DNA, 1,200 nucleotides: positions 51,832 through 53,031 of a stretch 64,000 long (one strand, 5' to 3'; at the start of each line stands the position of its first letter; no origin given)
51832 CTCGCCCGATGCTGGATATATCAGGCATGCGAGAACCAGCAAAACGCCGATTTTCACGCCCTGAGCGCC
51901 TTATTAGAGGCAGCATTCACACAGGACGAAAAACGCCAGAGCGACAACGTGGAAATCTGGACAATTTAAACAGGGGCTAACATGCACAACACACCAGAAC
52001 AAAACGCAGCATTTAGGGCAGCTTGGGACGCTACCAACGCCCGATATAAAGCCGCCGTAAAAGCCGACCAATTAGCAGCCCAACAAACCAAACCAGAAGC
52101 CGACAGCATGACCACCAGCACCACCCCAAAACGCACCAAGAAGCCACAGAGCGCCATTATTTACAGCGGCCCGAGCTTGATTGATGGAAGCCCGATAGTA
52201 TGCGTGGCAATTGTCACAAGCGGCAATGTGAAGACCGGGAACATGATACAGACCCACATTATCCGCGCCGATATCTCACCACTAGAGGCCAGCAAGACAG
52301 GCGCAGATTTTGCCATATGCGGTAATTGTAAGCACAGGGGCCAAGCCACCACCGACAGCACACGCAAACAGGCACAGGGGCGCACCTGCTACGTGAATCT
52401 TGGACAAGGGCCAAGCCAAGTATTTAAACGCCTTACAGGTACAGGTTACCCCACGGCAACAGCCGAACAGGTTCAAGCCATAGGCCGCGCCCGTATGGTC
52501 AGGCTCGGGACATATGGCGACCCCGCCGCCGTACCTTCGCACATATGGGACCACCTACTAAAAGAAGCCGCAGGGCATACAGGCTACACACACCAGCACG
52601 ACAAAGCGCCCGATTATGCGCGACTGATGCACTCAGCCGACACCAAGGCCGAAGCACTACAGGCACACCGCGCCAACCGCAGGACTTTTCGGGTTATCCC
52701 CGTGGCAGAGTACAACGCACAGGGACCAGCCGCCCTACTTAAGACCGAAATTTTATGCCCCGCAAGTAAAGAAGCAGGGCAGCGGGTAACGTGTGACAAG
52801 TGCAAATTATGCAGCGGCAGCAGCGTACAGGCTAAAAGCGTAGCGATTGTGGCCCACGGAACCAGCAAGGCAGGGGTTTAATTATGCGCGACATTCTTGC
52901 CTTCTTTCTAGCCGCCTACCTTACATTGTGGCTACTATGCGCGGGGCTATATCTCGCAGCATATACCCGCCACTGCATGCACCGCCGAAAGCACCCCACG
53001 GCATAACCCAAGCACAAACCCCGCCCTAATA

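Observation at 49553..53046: Compositionally foreign GC-rich island (~3.5 kb) carrying an ori-like leader and a self-contained operon of small genes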

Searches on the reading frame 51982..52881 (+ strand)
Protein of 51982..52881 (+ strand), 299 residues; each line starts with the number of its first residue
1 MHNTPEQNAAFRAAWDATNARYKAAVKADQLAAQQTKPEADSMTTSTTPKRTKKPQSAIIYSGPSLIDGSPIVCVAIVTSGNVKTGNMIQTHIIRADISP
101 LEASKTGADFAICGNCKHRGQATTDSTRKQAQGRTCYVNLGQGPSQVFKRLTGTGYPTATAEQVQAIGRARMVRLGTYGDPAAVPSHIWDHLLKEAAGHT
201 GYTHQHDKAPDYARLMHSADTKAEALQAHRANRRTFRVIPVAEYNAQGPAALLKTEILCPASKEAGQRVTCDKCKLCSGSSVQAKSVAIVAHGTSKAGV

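Call 13: search_protein_families(library=pfam, proteins=[window:51982-52881:+], max_evalue=1)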
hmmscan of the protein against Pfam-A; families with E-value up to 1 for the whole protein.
window:51982-52881:+ (299 aa): 3 families
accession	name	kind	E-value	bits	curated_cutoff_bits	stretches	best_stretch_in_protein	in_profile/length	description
PF23872.1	DUF7227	-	0.00028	21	27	1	162-297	66-215/223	Domain of unknown function (DUF7227)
PF04874.19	Mak16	-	0.15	13.1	23.5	1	174-202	34-58/100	Mak16 protein C-terminal region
PF25424.1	PH_35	-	0.73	10.2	28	0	10-68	122-183/192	Fungal deubiquitinating enzyme PH domain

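Call 14: search_protein_families(library=phrogs, proteins=[window:51982-52881:+], max_evalue=1)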
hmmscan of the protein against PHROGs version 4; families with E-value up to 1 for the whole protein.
window:51982-52881:+ (299 aa): 2 families
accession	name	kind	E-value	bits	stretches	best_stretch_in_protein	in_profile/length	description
phrog_2554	-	unknown function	2.9e-64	218.9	1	25-296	255-516/529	-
phrog_1392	-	unknown function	0.0014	19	1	215-285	198-274/296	-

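Call 16: search_protein_families(library=ncbifam, proteins=[window:51982-52881:+], max_evalue=1)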
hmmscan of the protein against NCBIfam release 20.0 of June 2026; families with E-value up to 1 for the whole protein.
window:51982-52881:+ (299 aa): 0 families

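Call 18: search_dna_similar(query=window:51982-52881:+, collection=phages, mode=protein, max_rows=40)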
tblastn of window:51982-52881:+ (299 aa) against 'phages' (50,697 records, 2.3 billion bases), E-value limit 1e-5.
Records with a match: 152; places in all: 152; records where one place covers at least 80% of the query: 43.
Best place of each record, by identity: <60% 152.
By first word of the organism name: Mycobacterium 65; Klebsiella 29; Gordonia 28; Microcystis 8; Roseobacter 4; Ruegeria 2; Proteus 2; Raoultella 2; Bacteriophage 1; Caulobacter 1; and 10 more.
By host as written in the record: Mycobacterium smegmatis mc2 155 54; Gordonia terrae 3612 24; Klebsiella pneumoniae 12; - 7; Klebsiella pneumoniae K23 7; Microcystis aeruginosa FACHB524 4; Ruegeria pomeroyi DSS-3 3; Mycobacterium smegmatis mc#155 3; and 28 more.
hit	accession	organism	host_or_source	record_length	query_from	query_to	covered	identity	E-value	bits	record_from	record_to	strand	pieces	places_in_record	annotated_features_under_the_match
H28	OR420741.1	Roseobacter phage CRP-118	Paracoccaceae bacterium strain FZCC0023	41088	56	293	80%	57.0%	1e-73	251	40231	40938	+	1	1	hypothetical protein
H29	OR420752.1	Roseobacter phage CRP-403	Paracoccaceae bacterium strain FZCC0037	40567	56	293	80%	56.1%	2e-73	250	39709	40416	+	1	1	hypothetical protein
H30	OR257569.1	Ruegeria phage RpAliso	Ruegeria pomeroyi DSS-3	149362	58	293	79%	50.4%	4e-57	203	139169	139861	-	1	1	hypothetical protein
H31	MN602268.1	Bacteriophage DSS3_MAL1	-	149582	59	293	79%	47.7%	5e-53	191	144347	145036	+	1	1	hypothetical protein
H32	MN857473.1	Caulobacter phage S2B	Caulobacter vibrioides CB15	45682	59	295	79%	45.7%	9e-50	182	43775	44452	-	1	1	S2B_gp064c: hypothetical protein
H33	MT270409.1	Phaeobacter phage MD18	Phaeobacter inhibens DSM 17395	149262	59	293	79%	46.1%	6e-52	188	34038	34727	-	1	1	hypothetical protein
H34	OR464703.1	Mycobacterium phage jiawei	Mycolicibacterium smegmatis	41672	59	295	79%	44.9%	2e-54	195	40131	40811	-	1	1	hypothetical protein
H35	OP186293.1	Rhodobacter phage RcXuper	Rhodobacter capsulatus YW1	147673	59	293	79%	45.2%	9e-49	179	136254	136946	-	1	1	hypothetical protein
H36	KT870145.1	Roseobacter phage DSS3P8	Ruegeria pomeroyi DSS-3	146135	58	295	80%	43.9%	1e-47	176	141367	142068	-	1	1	hypothetical protein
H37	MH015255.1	Ruegeria phage vB_RpoS-V10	Ruegeria pomeroyi DSS-3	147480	58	293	79%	44.2%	1e-47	176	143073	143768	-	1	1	hypothetical protein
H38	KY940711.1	Bradyrhizobium phage BDU-MI-1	Bradyrhizobium diazoefficiens USDA110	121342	59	294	79%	43.0%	4e-50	183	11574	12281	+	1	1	hypothetical protein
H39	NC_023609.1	Mycobacterium phage RhynO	Mycobacterium smegmatis mc2 155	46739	56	297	81%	41.7%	8e-46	171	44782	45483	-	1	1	74: hypothetical protein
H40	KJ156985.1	Mycobacterium phage RhynO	Mycobacterium smegmatis mc2 155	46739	56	297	81%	41.7%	8e-46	171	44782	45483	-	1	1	74: hypothetical protein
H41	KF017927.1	Mycobacterium phage Odin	Mycobacterium smegmatis mc2 155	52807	56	293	80%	39.9%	3e-43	163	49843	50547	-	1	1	92: hypothetical protein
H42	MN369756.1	Gordonia phage Anon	Gordonia terrae 3612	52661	56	293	80%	39.8%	1e-41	159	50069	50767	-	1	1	99: hypothetical protein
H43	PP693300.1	Yersinia phage vB_YenM_P778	Yersinia enterocolitica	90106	59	296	80%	39.7%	2e-39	152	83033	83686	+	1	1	hypothetical protein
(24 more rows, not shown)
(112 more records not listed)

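Call 26: find_homologous_proteins(query=window:51982-52881:+, max_evalue=1e-10)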
Query window:51982-52881:+ (299 aa): 6083 proteins with E <= 1e-10 among 7413 candidates; the best 120 are listed.
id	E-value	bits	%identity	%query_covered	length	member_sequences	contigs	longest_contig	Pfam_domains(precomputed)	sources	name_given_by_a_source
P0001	1.2e-160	551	82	99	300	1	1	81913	-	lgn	-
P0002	2.3e-158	544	82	100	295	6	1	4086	-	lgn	-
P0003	2.7e-158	544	82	99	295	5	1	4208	PF23872.2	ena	-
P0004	1.4e-153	528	79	100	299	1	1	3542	-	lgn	-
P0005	9.0e-151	519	91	81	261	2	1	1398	-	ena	-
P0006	4.4e-149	514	90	84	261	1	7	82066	-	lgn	-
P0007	1.3e-141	489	84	86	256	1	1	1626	-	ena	-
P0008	7.4e-140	483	79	90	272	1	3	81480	-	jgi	jgi:hypothetical protein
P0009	9.6e-139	480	77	95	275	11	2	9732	-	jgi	jgi:hypothetical protein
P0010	2.1e-138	478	83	85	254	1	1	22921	-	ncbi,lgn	-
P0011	5.8e-138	477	83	85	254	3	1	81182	PF23872.2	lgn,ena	-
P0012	3.1e-137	475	83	85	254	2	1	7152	PF23872.2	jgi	jgi:hypothetical protein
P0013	5.2e-137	474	84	85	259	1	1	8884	-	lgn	-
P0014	5.2e-136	471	81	85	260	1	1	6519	PF23872.2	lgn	-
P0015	7.1e-136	470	83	85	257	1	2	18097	-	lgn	-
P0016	4.8e-135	467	81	84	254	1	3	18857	PF23872.2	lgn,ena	-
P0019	3.6e-132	458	80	86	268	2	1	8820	PF23872.2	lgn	-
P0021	2.3e-129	449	76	88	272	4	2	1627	PF23872.2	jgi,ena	jgi:hypothetical protein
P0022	3.3e-129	448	79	86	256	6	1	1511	PF23872.2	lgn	-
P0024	5.3e-129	448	77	87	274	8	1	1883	PF23872.2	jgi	jgi:hypothetical protein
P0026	1.2e-128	446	79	84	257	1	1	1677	PF23872.2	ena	-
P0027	1.3e-128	446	79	85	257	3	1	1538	PF23872.2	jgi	jgi:hypothetical protein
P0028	6.5e-128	444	78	84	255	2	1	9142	PF23872.2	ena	-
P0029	1.8e-127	443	78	85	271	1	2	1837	PF23872.2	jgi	jgi:hypothetical protein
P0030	3.6e-126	438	77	82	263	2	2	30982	PF23872.2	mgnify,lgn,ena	mgnify:FL=1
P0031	2.4e-125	436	76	86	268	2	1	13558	PF23872.2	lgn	-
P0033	1.6e-123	430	74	85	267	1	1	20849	PF23872.2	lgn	-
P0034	3.1e-122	425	75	85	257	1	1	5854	PF23872.2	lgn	-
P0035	3.4e-122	425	74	84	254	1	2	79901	PF23872.2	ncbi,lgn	-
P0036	3.6e-120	419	75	83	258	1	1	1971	PF23872.2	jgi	jgi:hypothetical protein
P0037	3.1e-110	386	67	83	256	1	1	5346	PF23872.2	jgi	jgi:hypothetical protein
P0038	4.5e-110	386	67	82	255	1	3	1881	PF23872.2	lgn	-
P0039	4.6e-110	386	68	82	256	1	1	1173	PF23872.2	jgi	jgi:hypothetical protein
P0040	2.7e-109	383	67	82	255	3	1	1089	PF23872.2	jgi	jgi:hypothetical protein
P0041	2.9e-109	383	65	86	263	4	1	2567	PF23872.2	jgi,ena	jgi:hypothetical protein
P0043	2.0e-108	380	67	83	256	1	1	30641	PF23872.2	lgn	-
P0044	9.3e-108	378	67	83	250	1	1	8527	PF23872.2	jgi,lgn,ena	jgi:hypothetical protein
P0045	1.1e-107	378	65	85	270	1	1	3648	PF23872.2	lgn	-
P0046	1.4e-107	377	67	82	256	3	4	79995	PF23872.2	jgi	jgi:hypothetical protein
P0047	1.8e-107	377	66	83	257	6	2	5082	PF23872.2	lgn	-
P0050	2.4e-107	377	67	82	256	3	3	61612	PF23872.2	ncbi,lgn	-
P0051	4.1e-107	376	64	82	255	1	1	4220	PF23872.2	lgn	-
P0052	7.0e-107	375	66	82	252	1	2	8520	PF23872.2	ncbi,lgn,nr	ncbi:MAG: hypothetical protein EAZ74_07105 [Alphaproteobacteria bacterium]|nr:MAG: hypothetical prot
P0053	1.6e-106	374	66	82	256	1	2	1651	PF23872.2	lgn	-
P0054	2.5e-106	373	68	82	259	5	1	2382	PF23872.2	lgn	-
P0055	2.9e-106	373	66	82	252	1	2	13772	PF23872.2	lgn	-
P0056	8.2e-106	372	66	82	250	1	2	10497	PF23872.2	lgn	-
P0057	1.6e-105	371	64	82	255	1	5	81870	PF23872.2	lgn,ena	-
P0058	1.7e-105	371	66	82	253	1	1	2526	PF23872.2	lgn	-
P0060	2.6e-105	370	62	83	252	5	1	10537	PF23872.2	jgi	jgi:hypothetical protein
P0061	3.0e-105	370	67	82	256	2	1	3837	PF23872.2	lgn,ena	-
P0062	3.0e-105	370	67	82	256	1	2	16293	PF23872.2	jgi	jgi:hypothetical protein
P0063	5.3e-105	369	63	87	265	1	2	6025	PF23872.2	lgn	-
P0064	5.9e-105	369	66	83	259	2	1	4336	PF23872.2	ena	-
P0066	1.6e-104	367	66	81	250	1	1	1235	PF23872.2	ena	-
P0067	1.7e-104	367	66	82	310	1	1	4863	PF23872.2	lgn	-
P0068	3.5e-104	366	65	83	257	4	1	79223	PF23872.2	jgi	-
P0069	3.6e-104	366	66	82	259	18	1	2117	PF23872.2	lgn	-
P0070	3.9e-104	366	63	82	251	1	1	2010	PF23872.2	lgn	-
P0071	4.2e-104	366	63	83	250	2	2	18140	PF23872.2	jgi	-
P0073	5.5e-104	366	65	82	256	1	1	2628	PF23872.2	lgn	-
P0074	6.6e-104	365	64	82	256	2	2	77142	PF23872.2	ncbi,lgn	-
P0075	6.6e-104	365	66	83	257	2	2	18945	PF23872.2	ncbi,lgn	-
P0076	9.6e-104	365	66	82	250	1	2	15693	PF23872.2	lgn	-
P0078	1.3e-103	364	64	82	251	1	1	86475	PF23872.2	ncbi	-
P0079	1.4e-103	364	64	81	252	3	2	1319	PF23872.2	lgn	-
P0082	1.7e-103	364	65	83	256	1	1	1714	PF23872.2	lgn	-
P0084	3.0e-103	363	66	84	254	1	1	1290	PF23872.2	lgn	-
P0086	7.7e-103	362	65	84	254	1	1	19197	PF23872.2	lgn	-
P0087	8.7e-103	362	64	82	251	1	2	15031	PF23872.2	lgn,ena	-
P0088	1.2e-102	361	61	83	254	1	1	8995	PF23872.2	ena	-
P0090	1.4e-102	361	64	82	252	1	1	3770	PF23872.2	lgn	-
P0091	1.5e-102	361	62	82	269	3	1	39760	PF23872.2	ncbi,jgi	jgi:hypothetical protein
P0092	1.5e-102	361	64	81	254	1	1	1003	PF23872.2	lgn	-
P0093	1.7e-102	361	64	83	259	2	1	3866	PF23872.2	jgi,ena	jgi:hypothetical protein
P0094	1.8e-102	361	65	84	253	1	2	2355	PF23872.2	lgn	-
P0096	2.4e-102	360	66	83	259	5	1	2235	PF23872.2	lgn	-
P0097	2.9e-102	360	66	81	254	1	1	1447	PF23872.2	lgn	-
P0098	4.6e-102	359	63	83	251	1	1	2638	PF23872.2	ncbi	-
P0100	1.1e-101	358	63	86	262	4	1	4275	PF23872.2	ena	-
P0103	2.8e-101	357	62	83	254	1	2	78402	PF23872.2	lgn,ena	-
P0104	4.0e-101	356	63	82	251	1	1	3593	PF23872.2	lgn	-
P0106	9.8e-101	355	63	81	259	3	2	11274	PF23872.2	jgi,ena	-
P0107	1.1e-100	355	64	81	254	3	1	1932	PF23872.2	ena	-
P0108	1.3e-100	355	63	83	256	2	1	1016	PF23872.2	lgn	-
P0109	2.1e-100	354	62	82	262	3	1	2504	PF23872.2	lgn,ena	-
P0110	3.0e-100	353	63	82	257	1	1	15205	PF23872.2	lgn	-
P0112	4.2e-100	353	64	81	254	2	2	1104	PF23872.2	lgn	-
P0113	6.5e-100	352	64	83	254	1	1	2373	PF23872.2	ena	-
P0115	9.0e-100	352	66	80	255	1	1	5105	PF23872.2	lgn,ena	-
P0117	1.6e-99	351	62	83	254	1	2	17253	PF23872.2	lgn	-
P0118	1.9e-99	351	64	81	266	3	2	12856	PF23872.2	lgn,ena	-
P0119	3.5e-99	350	64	83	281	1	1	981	PF23872.2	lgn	-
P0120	4.0e-99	350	63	82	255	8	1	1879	PF23872.2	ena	-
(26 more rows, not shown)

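Call 27: find_encoding_contigs(protein=P0006, flank=10000, max_places=3)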
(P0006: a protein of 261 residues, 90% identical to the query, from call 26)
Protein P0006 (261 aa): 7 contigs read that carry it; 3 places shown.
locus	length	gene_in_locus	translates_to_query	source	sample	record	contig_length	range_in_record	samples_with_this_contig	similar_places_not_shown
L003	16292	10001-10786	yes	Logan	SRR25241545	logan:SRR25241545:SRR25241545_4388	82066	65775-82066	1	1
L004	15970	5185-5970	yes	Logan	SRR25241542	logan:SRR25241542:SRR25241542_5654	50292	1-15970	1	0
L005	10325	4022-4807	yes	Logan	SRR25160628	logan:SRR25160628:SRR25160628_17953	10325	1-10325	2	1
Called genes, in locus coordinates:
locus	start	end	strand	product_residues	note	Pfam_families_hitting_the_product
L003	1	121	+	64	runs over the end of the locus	-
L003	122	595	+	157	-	-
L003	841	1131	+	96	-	PF26092:T4_Y16D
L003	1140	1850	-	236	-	-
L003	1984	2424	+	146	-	-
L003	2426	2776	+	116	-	-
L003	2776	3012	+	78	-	-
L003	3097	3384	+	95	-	-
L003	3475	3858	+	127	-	-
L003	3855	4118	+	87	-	-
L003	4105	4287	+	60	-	-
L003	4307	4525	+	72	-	-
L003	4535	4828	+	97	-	-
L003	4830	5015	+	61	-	-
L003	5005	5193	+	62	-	-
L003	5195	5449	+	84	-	-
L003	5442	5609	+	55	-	-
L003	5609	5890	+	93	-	-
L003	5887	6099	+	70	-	-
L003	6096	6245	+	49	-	-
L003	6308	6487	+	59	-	-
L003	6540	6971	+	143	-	-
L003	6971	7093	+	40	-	-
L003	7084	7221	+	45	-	-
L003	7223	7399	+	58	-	-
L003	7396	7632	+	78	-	-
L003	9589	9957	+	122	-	-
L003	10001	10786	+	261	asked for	-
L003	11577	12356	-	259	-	PF25145:NfeD1b_N, PF00574:CLP_protease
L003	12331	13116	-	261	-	PF02562:PhoH, PF13245:AAA_19 (weak), PF13604:AAA_30 (weak)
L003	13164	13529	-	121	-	-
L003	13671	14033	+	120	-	PF22182:DUF6945 (weak), PF09904:HTH_43 (faint)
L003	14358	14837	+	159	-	-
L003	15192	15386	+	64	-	-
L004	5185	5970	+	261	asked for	-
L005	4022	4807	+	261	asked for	-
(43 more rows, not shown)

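Call 28: find_encoding_contigs(protein=P0001, flank=10000, max_places=2)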
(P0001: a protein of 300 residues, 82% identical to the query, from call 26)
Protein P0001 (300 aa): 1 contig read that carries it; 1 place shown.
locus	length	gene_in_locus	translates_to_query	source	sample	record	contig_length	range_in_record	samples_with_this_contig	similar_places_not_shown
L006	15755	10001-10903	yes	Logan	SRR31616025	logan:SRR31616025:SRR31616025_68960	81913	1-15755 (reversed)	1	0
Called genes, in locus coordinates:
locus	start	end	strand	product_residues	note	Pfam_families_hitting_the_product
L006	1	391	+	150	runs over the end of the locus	-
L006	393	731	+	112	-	-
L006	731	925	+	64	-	-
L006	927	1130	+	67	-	-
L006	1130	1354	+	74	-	-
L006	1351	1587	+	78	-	-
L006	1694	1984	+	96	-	-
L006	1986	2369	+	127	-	-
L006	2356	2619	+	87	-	-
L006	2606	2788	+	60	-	-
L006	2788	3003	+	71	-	-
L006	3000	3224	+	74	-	-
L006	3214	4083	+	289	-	PF20691:TAGT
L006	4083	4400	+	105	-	-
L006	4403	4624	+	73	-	-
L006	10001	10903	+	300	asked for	-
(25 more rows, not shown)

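Call 37: find_encoding_contigs(protein=P0035, flank=10000, max_places=1)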
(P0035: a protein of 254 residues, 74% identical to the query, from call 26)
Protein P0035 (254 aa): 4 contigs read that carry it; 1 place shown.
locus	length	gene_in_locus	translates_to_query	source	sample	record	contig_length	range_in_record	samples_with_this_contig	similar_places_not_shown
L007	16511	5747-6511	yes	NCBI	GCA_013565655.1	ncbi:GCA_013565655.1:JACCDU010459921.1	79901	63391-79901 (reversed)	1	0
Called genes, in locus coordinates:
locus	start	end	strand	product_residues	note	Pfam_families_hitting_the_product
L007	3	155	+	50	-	?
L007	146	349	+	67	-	-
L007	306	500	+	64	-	-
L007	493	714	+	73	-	-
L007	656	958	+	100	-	-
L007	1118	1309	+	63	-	-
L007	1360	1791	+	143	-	-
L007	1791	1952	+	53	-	-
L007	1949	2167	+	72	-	-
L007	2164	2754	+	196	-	PF25680:Mom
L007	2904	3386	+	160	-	-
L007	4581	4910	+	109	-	-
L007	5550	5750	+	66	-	-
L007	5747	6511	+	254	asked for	PF23872:DUF7227 (weak)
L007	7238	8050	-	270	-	PF00574:CLP_protease, PF25145:NfeD1b_N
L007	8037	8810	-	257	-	PF02562:PhoH, PF13245:AAA_19 (weak), PF13604:AAA_30 (weak)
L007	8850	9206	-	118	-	-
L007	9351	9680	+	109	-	PF22182:DUF6945 (weak)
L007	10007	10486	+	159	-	-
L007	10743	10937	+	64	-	-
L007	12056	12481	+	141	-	-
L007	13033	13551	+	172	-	-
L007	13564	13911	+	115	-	PF18932:DUF5681 (weak)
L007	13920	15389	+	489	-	PF02562:PhoH (faint), PF03237:Terminase_6N, PF04466:Terminase_3, PF17289:Terminase_6C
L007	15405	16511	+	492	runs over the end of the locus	PF06074:Portal_Mu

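Call 38: find_encoding_contigs(protein=P0078, flank=10000, max_places=1)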
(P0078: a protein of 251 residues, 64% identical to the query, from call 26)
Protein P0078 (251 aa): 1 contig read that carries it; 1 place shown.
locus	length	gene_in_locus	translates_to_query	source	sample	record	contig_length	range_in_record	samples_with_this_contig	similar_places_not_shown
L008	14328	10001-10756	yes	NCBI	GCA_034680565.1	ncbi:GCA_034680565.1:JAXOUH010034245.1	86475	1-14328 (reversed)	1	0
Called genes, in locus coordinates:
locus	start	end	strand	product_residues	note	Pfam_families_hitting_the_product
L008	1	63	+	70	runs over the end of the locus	-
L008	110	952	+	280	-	-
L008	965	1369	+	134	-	-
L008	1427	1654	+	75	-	-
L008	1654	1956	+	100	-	-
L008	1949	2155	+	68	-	-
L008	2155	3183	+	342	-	-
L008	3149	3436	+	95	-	-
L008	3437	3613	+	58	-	-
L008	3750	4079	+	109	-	-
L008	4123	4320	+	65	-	-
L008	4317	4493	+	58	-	PF23768:DUF7167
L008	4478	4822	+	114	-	-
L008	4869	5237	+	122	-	-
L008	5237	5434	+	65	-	-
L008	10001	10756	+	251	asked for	PF23872:DUF7227 (faint)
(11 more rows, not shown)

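Call 39: find_encoding_contigs(protein=P0103, flank=10000, max_places=1)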
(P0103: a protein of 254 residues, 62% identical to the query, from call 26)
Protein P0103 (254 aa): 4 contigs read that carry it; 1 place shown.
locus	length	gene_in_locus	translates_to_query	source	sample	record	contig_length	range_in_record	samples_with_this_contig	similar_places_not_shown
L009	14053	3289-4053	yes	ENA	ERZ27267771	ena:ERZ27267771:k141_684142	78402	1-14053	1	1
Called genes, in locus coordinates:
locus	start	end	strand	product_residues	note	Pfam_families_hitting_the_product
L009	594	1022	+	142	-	-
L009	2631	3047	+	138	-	-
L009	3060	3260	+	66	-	-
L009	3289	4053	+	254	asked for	PF23872:DUF7227 (weak)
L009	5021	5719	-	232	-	PF00574:CLP_protease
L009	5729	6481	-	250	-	PF02562:PhoH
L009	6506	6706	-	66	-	-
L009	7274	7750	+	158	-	-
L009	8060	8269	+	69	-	-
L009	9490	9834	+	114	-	PF18932:DUF5681 (weak)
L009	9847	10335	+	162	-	-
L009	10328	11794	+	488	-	PF02562:PhoH (faint), PF03237:Terminase_6N, PF04466:Terminase_3, PF17289:Terminase_6C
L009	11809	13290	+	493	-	PF06074:Portal_Mu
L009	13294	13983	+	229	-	-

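Call 42: search_solved_structures(query=window:51982-52881:+, max_evalue=10)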
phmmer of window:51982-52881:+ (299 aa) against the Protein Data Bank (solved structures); distinct sequences matched with E-value up to 10: 0.

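Call 49: predict_structure(alignment_id=A1)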
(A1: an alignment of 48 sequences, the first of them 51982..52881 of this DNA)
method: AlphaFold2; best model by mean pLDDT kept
length: 299 residues; sequences in the alignment: 48
mean_pLDDT: 85.5   pTM: 0.75
mean pLDDT of the five models: 85.5, 85.5, 85.2, 84.0, 81.9
residues with pLDDT >= 90: 161; 70-90: 98; 50-70: 17; < 50: 23
segments of 3 or more residues with pLDDT < 50: 36-49, 294-299
pLDDT, mean of each block of 10 residues (from residue 1): 84 91 86 61 45 83 97 93 75 98 97 92 95 87 93 95 95 93 96 94 88 90 90 88 89 88 84 76 68 49
secondary structure, 60 per line:
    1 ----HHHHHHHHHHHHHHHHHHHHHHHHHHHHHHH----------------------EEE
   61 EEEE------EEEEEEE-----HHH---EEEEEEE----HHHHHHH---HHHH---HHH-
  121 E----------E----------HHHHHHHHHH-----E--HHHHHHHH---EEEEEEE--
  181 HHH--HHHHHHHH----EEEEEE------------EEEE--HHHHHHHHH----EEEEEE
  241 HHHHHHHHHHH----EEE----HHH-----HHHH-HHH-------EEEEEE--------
elements in order: H5-35 E58-64 E71-77 E89-95 H100-106 H110-113 H143-152 H161-168 E172-178 H186-193 E198-203 E216-219 H222-230 E235-240 H241-251 E256-258 H271-274 E286-291
